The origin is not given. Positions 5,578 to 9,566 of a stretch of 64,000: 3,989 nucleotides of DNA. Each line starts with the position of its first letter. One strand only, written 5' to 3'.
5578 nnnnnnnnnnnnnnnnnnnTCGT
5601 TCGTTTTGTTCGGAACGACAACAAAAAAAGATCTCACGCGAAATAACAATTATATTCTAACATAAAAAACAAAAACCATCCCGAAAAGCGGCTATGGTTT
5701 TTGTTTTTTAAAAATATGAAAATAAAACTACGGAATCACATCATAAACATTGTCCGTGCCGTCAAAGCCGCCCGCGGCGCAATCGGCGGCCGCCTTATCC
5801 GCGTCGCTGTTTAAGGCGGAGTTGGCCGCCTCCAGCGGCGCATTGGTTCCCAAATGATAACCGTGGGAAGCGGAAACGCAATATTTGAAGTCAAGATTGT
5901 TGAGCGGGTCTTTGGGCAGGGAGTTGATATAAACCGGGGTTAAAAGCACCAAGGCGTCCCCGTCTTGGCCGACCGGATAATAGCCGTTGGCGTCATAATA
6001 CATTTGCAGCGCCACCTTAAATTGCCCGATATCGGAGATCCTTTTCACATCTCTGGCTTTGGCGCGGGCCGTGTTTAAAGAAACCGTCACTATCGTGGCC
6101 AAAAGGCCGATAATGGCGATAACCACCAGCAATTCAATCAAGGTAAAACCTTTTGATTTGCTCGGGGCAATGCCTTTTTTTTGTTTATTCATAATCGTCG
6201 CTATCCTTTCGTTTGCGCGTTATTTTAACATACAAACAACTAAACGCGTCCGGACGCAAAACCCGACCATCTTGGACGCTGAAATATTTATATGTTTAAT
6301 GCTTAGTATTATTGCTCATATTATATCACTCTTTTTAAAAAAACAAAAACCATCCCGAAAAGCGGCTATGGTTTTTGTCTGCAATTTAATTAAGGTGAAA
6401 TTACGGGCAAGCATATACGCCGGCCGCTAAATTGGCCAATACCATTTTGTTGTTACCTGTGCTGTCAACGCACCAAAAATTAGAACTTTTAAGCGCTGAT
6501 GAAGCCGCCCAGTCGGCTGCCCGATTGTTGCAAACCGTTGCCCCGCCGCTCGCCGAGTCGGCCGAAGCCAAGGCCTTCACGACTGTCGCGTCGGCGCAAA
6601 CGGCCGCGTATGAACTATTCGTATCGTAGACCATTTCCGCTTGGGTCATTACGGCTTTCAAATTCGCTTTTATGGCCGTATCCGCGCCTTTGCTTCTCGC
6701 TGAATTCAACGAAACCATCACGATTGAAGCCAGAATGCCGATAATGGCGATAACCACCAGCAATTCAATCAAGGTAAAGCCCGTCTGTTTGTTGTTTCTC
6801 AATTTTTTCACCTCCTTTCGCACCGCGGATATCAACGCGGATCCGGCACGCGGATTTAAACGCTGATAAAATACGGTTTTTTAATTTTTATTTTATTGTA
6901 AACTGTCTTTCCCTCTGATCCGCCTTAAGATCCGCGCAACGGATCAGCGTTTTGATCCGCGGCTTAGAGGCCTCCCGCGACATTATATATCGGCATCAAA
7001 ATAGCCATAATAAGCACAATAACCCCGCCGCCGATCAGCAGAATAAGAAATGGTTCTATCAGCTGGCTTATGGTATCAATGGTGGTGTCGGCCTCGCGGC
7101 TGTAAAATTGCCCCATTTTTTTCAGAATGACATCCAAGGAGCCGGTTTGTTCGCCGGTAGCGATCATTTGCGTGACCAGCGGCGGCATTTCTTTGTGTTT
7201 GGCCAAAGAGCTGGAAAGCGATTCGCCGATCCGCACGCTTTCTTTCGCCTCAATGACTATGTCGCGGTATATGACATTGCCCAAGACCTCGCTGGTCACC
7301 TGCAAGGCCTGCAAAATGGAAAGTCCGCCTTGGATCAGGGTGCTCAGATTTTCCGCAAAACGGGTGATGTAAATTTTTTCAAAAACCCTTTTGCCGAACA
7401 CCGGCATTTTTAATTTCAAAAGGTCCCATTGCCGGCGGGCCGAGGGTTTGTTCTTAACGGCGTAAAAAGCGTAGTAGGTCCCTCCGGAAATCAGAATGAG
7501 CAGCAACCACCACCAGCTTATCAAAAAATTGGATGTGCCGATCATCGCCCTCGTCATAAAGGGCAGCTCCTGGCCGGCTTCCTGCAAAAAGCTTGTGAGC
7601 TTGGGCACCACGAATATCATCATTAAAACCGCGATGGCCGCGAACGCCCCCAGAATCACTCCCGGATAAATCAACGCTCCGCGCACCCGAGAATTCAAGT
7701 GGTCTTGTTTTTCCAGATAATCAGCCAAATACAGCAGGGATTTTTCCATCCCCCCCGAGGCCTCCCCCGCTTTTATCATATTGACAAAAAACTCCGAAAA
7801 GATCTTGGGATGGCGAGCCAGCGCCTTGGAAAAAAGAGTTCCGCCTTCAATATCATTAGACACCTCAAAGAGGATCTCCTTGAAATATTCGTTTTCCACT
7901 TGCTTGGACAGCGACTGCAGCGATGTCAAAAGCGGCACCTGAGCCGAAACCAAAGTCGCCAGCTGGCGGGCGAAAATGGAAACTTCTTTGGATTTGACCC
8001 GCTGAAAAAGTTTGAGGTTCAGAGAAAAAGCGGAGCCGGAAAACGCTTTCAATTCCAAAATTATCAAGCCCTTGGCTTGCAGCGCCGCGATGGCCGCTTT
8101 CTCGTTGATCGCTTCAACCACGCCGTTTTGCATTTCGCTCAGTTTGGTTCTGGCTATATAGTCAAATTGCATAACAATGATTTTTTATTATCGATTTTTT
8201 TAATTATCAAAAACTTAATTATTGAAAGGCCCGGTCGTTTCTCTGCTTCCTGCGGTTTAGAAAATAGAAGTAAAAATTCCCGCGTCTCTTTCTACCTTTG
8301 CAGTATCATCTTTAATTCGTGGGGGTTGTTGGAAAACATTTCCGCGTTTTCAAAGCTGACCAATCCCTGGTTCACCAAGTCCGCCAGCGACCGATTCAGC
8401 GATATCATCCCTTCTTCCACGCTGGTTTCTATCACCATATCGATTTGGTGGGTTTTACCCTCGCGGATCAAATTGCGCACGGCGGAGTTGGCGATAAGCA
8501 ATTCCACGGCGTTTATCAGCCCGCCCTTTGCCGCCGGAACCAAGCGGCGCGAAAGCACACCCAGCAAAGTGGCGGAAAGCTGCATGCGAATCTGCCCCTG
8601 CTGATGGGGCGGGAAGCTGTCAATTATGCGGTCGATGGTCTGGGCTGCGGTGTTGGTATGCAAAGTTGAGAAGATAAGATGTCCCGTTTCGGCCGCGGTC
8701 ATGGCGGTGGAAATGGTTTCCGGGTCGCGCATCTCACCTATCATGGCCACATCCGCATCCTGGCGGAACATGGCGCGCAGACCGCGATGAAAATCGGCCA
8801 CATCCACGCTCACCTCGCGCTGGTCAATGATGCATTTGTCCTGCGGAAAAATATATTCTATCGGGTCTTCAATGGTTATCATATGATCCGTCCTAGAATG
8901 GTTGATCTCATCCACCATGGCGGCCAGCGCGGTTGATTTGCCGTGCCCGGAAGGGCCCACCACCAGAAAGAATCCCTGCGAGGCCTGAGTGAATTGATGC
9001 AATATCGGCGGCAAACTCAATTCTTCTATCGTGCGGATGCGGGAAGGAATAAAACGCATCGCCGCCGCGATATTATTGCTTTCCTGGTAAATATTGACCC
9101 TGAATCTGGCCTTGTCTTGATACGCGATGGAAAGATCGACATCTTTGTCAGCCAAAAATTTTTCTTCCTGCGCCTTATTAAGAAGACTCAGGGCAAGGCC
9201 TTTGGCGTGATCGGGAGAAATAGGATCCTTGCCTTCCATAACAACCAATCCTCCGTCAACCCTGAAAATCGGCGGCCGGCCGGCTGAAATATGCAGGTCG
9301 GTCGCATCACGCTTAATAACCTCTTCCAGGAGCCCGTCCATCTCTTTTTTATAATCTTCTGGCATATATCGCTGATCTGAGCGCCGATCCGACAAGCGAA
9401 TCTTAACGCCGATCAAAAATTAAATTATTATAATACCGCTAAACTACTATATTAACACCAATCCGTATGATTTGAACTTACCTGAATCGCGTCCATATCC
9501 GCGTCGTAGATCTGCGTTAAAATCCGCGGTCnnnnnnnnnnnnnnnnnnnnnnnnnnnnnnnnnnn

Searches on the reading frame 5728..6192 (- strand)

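Call 18: search_protein_families(library=pfam, proteins=[window:5728-6192:-], max_evalue=0.001)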
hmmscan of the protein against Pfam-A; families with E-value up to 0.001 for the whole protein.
window:5728-6192:- (154 aa): 1 family
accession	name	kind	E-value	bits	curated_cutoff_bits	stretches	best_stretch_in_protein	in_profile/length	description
PF07963.17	N_methyl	-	3.8e-10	39.3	21.2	1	11-35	2-26/27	Prokaryotic N-terminal methylation motif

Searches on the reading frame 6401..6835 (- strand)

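Call 18: search_protein_families(library=pfam, proteins=[window:6401-6835:-], max_evalue=0.001)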
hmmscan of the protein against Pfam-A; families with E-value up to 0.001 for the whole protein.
window:6401-6835:- (144 aa): 1 family
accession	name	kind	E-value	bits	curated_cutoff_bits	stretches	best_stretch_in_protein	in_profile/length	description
PF07963.17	N_methyl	-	1.9e-10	40.3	21.2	1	15-40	2-27/27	Prokaryotic N-terminal methylation motif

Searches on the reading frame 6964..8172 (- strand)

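Call 18: search_protein_families(library=pfam, proteins=[window:6964-8172:-], max_evalue=0.001)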
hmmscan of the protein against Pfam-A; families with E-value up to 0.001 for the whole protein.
window:6964-8172:- (402 aa): 1 family
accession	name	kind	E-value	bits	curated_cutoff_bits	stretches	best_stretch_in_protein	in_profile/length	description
PF00482.28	T2SSF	-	3e-58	195.7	25.2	2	67-190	1-125/125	Type II secretion system (T2SS), protein F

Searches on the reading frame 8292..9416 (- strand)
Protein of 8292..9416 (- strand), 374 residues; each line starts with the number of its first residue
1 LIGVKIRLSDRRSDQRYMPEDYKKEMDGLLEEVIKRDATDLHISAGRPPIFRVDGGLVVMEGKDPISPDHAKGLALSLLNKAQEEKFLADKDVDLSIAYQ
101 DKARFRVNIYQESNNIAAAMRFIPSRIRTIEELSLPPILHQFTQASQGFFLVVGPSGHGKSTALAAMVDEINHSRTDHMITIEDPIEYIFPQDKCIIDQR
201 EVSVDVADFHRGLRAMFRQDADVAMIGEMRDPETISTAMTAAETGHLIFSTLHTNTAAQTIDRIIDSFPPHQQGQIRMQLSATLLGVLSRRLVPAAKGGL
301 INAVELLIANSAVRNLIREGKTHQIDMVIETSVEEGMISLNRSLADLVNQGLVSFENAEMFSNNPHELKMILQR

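Call 18: search_protein_families(library=pfam, proteins=[window:8292-9416:-], max_evalue=0.001)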
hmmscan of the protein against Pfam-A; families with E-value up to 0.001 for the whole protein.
window:8292-9416:- (374 aa): 2 families
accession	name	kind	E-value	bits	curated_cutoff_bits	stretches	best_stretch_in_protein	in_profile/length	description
PF00437.27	T2SSE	-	3.9e-42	144.7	24.9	1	26-295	12-280/370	Type II/IV secretion system protein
PF13555.12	AAA_29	-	0.00096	19.3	27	0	140-167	15-42/61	P-loop containing region of AAA domain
